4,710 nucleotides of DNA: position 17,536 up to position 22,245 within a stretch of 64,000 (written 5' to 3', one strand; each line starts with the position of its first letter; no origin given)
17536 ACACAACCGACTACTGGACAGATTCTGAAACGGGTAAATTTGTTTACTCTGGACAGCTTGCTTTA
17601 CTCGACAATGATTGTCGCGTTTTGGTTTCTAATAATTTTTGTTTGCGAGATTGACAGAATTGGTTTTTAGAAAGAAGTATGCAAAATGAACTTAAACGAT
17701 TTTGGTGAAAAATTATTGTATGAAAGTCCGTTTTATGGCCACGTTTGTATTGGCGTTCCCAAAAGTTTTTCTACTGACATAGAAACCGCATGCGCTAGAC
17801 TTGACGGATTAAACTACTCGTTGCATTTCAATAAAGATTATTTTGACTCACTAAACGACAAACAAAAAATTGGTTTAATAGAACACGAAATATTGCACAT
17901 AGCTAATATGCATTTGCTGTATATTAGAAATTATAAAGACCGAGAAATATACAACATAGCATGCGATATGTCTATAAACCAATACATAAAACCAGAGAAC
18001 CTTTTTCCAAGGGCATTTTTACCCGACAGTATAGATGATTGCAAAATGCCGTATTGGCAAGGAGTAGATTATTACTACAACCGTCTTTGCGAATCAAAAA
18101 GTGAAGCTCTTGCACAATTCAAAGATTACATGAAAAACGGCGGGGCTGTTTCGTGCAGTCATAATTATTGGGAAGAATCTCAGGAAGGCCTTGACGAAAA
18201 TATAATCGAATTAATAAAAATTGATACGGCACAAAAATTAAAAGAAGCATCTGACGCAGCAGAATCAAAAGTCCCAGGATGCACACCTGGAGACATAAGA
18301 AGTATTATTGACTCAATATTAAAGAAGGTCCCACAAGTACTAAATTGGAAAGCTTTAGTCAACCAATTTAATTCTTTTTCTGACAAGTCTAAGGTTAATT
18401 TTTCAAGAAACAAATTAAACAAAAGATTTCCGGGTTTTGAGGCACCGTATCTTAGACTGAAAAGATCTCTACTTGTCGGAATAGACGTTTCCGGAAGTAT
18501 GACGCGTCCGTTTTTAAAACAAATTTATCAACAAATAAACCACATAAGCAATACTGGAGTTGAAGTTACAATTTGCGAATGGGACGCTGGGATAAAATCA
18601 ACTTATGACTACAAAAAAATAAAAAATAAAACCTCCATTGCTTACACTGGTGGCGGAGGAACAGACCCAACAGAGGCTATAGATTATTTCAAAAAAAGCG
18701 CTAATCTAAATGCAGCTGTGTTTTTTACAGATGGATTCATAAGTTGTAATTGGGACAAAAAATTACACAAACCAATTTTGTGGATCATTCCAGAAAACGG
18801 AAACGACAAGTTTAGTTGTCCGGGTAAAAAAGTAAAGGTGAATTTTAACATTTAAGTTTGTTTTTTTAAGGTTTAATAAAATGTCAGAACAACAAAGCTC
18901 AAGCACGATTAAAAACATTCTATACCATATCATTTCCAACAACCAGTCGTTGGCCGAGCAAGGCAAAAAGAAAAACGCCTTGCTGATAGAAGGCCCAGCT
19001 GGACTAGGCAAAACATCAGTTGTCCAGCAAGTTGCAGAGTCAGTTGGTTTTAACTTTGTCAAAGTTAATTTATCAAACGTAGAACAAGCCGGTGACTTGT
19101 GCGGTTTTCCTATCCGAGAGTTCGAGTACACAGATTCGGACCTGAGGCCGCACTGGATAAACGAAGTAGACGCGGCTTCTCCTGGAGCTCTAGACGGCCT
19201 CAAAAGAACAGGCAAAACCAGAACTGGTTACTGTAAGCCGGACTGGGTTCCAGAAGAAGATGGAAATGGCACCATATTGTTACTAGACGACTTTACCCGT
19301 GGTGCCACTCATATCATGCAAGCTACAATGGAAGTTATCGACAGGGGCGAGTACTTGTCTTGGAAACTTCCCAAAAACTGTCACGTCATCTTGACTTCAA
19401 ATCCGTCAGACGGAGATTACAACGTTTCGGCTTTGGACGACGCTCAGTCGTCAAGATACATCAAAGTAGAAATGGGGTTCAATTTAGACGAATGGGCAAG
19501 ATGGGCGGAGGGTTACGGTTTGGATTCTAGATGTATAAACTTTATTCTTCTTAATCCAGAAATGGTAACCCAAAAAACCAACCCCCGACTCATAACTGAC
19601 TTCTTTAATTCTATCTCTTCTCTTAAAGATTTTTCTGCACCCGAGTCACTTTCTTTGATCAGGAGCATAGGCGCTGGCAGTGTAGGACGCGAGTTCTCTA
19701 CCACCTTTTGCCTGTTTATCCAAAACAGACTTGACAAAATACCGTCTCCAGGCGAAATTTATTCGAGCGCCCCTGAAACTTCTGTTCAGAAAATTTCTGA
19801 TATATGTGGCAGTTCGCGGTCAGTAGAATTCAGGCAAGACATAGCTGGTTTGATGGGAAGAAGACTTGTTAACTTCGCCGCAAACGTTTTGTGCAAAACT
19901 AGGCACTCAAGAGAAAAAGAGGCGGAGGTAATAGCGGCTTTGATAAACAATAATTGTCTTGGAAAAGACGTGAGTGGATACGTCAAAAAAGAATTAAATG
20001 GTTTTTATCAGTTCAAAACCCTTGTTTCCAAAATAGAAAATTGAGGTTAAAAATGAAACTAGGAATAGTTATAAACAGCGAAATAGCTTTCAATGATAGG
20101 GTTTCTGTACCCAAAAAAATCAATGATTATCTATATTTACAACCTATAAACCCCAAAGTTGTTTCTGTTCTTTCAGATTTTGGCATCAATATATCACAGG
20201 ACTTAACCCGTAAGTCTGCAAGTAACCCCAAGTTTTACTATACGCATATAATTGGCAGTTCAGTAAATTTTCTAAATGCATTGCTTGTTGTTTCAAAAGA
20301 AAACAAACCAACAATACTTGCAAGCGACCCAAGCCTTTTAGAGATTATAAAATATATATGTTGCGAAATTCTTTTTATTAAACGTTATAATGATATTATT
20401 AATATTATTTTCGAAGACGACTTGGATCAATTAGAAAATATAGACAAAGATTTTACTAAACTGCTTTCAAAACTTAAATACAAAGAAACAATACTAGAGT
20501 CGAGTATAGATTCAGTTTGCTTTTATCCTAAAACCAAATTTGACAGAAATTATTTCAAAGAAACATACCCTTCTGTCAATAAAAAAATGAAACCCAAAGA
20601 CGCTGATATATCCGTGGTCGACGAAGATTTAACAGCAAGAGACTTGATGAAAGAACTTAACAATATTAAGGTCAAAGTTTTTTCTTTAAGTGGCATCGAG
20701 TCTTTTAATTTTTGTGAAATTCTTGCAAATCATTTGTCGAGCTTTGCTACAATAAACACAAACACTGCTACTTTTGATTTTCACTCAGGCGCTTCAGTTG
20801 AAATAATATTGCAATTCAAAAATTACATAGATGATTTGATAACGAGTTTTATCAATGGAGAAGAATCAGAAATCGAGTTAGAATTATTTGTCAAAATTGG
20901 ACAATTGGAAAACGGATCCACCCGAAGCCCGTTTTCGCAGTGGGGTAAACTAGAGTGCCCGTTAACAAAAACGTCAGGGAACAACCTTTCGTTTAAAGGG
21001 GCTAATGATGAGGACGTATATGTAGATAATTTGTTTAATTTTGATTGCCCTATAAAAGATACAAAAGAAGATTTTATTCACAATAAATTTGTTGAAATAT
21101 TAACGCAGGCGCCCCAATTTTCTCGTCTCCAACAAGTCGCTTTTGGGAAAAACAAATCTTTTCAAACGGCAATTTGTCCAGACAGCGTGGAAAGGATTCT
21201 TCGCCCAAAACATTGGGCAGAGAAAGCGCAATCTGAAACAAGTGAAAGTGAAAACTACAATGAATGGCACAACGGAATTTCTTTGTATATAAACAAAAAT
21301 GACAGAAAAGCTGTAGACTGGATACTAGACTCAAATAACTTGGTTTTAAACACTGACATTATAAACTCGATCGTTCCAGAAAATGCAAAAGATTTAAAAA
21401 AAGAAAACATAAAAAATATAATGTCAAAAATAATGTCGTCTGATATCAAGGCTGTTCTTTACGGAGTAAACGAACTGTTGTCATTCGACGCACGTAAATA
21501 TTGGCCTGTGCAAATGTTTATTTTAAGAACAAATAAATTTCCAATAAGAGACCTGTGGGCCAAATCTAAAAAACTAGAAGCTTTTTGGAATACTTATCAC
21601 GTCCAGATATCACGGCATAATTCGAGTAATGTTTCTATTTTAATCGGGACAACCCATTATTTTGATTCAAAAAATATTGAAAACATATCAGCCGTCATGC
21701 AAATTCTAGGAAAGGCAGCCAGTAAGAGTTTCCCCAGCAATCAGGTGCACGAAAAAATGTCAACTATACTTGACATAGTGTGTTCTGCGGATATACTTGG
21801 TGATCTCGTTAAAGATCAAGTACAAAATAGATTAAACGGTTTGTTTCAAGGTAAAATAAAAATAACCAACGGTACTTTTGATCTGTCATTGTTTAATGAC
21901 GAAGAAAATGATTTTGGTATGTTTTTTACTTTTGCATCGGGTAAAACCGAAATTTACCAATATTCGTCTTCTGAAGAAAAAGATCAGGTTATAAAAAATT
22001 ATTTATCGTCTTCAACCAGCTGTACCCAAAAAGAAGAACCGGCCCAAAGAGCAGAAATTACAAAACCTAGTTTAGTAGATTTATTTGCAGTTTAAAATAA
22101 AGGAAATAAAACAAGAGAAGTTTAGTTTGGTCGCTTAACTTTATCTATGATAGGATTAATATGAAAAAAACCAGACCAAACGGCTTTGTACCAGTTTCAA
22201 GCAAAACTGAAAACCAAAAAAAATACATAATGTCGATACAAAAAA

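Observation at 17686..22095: Phage-encoded MoxR AAA+ ATPase and HExxH-vWA partner, followed by a ~680-aa low-complexity protein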

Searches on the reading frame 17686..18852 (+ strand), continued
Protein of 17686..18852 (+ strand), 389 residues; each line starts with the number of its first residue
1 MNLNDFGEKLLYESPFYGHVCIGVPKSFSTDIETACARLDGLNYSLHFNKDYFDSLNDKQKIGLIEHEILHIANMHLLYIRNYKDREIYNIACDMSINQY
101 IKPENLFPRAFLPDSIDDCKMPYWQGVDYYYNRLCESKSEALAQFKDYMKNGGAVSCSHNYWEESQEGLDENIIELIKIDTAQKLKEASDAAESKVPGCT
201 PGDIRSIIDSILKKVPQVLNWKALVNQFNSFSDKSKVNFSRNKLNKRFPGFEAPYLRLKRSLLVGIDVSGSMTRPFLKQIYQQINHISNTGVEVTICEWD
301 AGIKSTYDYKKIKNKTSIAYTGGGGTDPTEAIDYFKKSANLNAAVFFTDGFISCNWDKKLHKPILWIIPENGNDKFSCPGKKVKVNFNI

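Call 92: find_related_loci(query=A7, collection=genome_contigs, flank=6000)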
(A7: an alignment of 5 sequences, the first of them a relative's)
Query A7 (433 aa) in genome_contigs; peptide patterns used: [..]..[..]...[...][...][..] (x = any residue, [..] = any of these).
555 stretches matched a pattern; 295 encode a relative of the query (tblastn E <= 1e-3); the best 80 are kept; 80 distinct loci.
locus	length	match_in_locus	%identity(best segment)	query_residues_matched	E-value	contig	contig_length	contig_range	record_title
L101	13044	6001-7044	32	32-427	7e-58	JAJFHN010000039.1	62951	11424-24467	MAG: Hyphomicrobiales bacterium isolate OFTM156 OFTM156_38, whole genome shotgun sequence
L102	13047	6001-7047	31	32-430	1e-57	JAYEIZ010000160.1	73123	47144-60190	MAG: Nanoarchaeota archaeon isolate MAG177 MAG177_160, whole genome shotgun sequence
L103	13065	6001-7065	32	29-413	2e-55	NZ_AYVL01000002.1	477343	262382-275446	Mesorhizobium sp. LSJC280B00 scaffold0002, whole genome shotgun sequence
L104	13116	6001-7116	33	30-429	3e-55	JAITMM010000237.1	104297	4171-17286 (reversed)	MAG: Tannerella sp. isolate Pmx449_bin15 k119_281783, whole genome shotgun sequence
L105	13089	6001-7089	35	23-430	6e-72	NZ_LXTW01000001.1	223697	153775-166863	Moraxella nonliquefaciens strain CCUG 348 contig_1, whole genome shotgun sequence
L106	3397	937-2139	31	62-427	6e-53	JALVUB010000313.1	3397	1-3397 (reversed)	MAG: Sedimenticola sp. isolate M1_metabat2_scaf2bin.056 M1_NODE_9581_length_3397_cov_1.853211, whole genome shotgun sequ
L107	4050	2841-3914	31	64-427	7e-51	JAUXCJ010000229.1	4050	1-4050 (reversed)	MAG: Thiomargarita sp. isolate CSMAG_2822 CSMAG_2822_k117_2376258_length_4050_cov_10.0000, whole genome shotgun sequence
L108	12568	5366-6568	30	62-427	1e-50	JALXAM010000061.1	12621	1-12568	MAG: Sedimenticola sp. isolate T2_metabat1_scaf2bin.270 T2_NODE_5792_length_12621_cov_7.776453, whole genome shotgun seq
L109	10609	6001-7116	32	62-427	4e-49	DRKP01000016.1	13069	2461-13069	MAG TPA_asm: Sedimenticola thiotaurini isolate HyVt-443 HyVt-443_k145_1114472, whole genome shotgun sequence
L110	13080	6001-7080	34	64-427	2e-48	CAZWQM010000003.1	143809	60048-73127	MAG TPA_asm: uncultured Thiotrichales bacterium isolate SRP329387_co1_52 genome assembly, contig: NODE_20_length_143809_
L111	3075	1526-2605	34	64-427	2e-48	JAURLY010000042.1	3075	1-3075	MAG: Gammaproteobacteria bacterium isolate SFB_Oligo_Co_158 k141_727522, whole genome shotgun sequence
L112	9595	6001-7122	30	46-430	6e-48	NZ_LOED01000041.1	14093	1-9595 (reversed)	Fervidicola ferrireducens strain Y170 AN618_contig000041, whole genome shotgun sequence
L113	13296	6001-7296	30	30-430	7e-51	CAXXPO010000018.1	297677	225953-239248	MAG: Desulfovibrionaceae bacterium isolate 0f95970e-ae80-4c12-b720-55e6c3ff73ee genome assembly, contig: contig_18, whol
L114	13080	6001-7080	30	25-430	7e-47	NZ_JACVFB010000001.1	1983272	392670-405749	Chitinophaga varians strain KACC 19415 1, whole genome shotgun sequence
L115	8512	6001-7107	28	46-430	1e-46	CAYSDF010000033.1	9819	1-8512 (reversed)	MAG TPA_asm: uncultured Candidatus Saccharibacteria bacterium isolate SRP193066_co2_10 genome assembly, contig: NODE_359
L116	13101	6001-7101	31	64-427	3e-46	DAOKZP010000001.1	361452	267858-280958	MAG TPA_asm: Thiobacillaceae bacterium isolate AMR_MDS_0053 NODE_13_length_361452_cov_13.952855, whole genome shotgun se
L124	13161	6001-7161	31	46-427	3e-45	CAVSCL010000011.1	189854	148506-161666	MAG: uncultured beta proteobacterium isolate MFD02809.bin.2.1 genome assembly, contig: contig_124684, whole genome shotg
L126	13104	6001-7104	32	64-427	2e-45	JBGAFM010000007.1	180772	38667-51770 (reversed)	MAG: Thiobacillus sp. isolate MAG_MBR_H125.52 MBRH125-52_opera_contig_492, whole genome shotgun sequence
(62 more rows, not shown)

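Call 96: search_protein_families(library=pfam, proteins=[L105:4950-6011:+, L105:7101-8258:+, L105:1807-3264:+, L105:9243-11705:+, L114:7112-7948:+, L114:8141-9130:+, L104:7212-8078:+, L104:1440-2522:+, L113:176-2566:+, L112:7651-9336:+], max_evalue=0.0001)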
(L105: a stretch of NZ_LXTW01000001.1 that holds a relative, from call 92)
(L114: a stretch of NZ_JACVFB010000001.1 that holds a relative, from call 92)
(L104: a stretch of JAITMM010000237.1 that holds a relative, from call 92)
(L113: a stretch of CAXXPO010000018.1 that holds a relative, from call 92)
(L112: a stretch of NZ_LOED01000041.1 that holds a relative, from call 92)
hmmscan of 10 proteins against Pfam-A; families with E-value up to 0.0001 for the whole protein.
L105:4950-6011:+ (354 aa): 0 families

L105:7101-8258:+ (386 aa): 6 families
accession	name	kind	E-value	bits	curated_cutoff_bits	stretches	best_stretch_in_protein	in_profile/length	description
PF13604.12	AAA_30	-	1.3e-23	84.2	27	1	15-184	10-171/191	AAA domain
PF13245.12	AAA_19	-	2.2e-16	60.7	25.1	1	22-146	10-133/134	AAA domain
PF01443.25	Viral_helicase1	-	7.7e-15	55.8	21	2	321-381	167-226/228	Viral superfamily 1 RNA helicase core domain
PF13538.12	UvrD_C_2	-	3.7e-13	49.6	27.4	1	333-382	3-52/52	UvrD-like helicase C-terminal domain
PF13086.12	AAA_11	-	6.5e-08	33.1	27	0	108-145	215-253/257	AAA domain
PF05970.20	PIF1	-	4.2e-07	30.2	25.9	1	2-47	1-46/223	PIF1-like helicase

L105:1807-3264:+ (486 aa): 2 families
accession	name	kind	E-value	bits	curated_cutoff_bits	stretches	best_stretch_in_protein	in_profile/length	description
PF14216.11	DUF4326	-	5.4e-25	88.3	25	1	4-80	2-82/82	Domain of unknown function (DUF4326)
PF00940.24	RNA_pol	-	1.8e-17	63.7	22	1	97-237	6-173/448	DNA-dependent RNA polymerase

L105:9243-11705:+ (821 aa): 2 families
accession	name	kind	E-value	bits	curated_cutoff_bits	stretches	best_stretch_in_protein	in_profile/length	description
PF00476.26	DNA_pol_A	-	2.5e-44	152.2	34.3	1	409-793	19-374/381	DNA polymerase family A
PF01612.26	DNA_pol_A_exo1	-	1.3e-10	41.7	23.6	1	169-324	19-167/173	3'-5' exonuclease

L114:7112-7948:+ (279 aa): 1 family
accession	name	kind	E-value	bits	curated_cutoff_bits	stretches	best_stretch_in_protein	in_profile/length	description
PF11348.13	DUF3150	-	5.5e-07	29.6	24.9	1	5-187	1-187/257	Protein of unknown function (DUF3150)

L114:8141-9130:+ (330 aa): 2 families
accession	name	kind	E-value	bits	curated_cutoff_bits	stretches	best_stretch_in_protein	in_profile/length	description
PF12833.13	HTH_18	-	5.4e-18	65.5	33.6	1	242-319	1-78/80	Helix-turn-helix domain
PF00165.29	HTH_AraC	-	1.3e-11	44.7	26.6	1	283-316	6-38/42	Bacterial regulatory helix-turn-helix proteins, AraC family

L104:7212-8078:+ (289 aa): 1 family
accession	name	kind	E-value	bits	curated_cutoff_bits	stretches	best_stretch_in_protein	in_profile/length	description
PF11348.13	DUF3150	-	6.1e-09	36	24.9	1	7-250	3-235/257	Protein of unknown function (DUF3150)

L104:1440-2522:+ (361 aa): 3 families
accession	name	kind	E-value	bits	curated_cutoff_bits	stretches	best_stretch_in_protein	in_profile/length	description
PF00271.37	Helicase_C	-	5.5e-11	43.1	23.5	1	222-321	2-109/110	Helicase conserved C-terminal domain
PF04851.21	ResIII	-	1.4e-10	41.8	22.5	1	13-126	18-162/164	Type III restriction enzyme, res subunit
PF00270.35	DEAD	-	2e-10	41.1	26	0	81-133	106-166/167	DEAD/DEAH box helicase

L113:176-2566:+ (797 aa): 5 families
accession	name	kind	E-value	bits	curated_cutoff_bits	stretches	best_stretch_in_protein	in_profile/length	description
PF03483.22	B3_4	-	7.9e-64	214.9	29.3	1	214-386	2-174/174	B3/4 domain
PF17759.6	tRNA_synthFbeta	-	5.9e-43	147.3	22.4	1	476-688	2-214/214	Phenylalanyl tRNA synthetase beta chain CLM domain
PF01588.26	tRNA_bind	-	6.6e-24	84.3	27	1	45-144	1-95/96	Putative tRNA binding domain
PF03147.19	FDX-ACB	-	2.5e-21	76.4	31.1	1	706-796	1-93/94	Ferredoxin-fold anticodon binding domain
PF03484.21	B5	-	2.6e-19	69.6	28.6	1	407-471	2-66/67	tRNA synthetase B5 domain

L112:7651-9336:+ (562 aa): 0 families
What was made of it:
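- Closest known: Cellular ATPase-DUF2201 gene pairs. Different: At least one locus, in Moraxella, is itself an N4-like element (call 96).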

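Call 97: search_protein_families(library=pfam, proteins=[L116:6666-8012:+, L110:7092-8189:+, L126:7047-7973:-, L124:8432-10135:+, L116:2422-4134:+, L124:10141-11367:+, L113:7287-7763:+, L103:4732-5421:+, L101:3013-4059:+, L116:8792-9949:-], max_evalue=0.001)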
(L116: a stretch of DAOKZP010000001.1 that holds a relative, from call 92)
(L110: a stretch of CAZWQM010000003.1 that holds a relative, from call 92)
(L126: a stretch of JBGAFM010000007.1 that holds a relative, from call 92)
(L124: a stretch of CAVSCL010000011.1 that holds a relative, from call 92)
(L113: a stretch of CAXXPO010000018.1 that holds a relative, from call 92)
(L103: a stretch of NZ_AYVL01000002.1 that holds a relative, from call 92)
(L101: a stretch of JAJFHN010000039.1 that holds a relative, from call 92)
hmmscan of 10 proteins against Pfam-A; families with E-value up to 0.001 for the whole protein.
L116:6666-8012:+ (449 aa): 1 family
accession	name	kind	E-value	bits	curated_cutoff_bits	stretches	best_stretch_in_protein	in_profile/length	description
PF01430.24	HSP33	-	2.1e-66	224.6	21.4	1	160-421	4-272/273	Hsp33 protein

L110:7092-8189:+ (366 aa): 0 families

L126:7047-7973:- (308 aa): 0 families

L124:8432-10135:+ (568 aa): 6 families
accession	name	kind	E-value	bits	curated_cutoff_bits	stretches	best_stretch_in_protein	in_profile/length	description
PF00437.27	T2SSE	-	1.4e-130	435.7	24.9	1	181-559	5-368/370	Type II/IV secretion system protein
PF05157.20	MshEN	-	2e-16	60.2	23.1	1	65-149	3-88/90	MshEN domain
PF25199.1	nSTAND_NTPase5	-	6.8e-05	23.2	34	1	316-360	39-84/145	Novel STAND NTPase 5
PF13191.12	AAA_16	-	0.00034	21.6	32.6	0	315-366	22-64/167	AAA ATPase domain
PF13401.12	AAA_22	-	0.00044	21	27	0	317-355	4-42/130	AAA domain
PF13476.12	AAA_23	-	0.00056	21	27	0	318-343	19-44/201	AAA domain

L116:2422-4134:+ (571 aa): 1 family
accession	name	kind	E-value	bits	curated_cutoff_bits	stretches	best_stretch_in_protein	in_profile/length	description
PF23234.1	WH4_Lhr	-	2.2e-05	24.4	27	0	231-266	28-63/87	Large helicase-related protein, winged-helix domain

L124:10141-11367:+ (409 aa): 1 family
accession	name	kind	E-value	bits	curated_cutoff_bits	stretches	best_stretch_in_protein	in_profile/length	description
PF00482.28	T2SSF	-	6.2e-53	178.5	25.2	2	73-196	1-125/125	Type II secretion system (T2SS), protein F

L113:7287-7763:+ (159 aa): 0 families

L103:4732-5421:+ (230 aa): 0 families

L101:3013-4059:+ (349 aa): 0 families

L116:8792-9949:- (385 aa): 3 families
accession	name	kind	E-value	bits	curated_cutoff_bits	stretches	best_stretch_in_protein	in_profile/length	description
PF00155.27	Aminotran_1_2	-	2.7e-54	185.2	19.7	1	33-380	2-361/361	Aminotransferase class I and II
PF00266.25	Aminotran_5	-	0.00016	21.3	21.5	1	84-204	53-175/371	Aminotransferase class-V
PF01053.26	Cys_Met_Meta_PP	-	0.00023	20.3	27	1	95-209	71-178/381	Cys/Met metabolism PLP-dependent enzyme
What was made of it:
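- Closest known: Cellular ATPase-DUF2201 gene pairs. Different: Neighbours vary: Hsp33, DUF3150, or housekeeping genes (calls 96, 97).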

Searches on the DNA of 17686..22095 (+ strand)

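Call 5: search_dna_similar(query=window:17686-22095:+, collection=phages, mode=distant, max_rows=20)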
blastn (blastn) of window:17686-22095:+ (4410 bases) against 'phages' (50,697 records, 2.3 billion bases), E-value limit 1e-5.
No match.
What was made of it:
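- Tried and rejected: ORF1-ORF3 had no blastn match in 50,697 phage records (call 5), so there is no close cultured relative.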
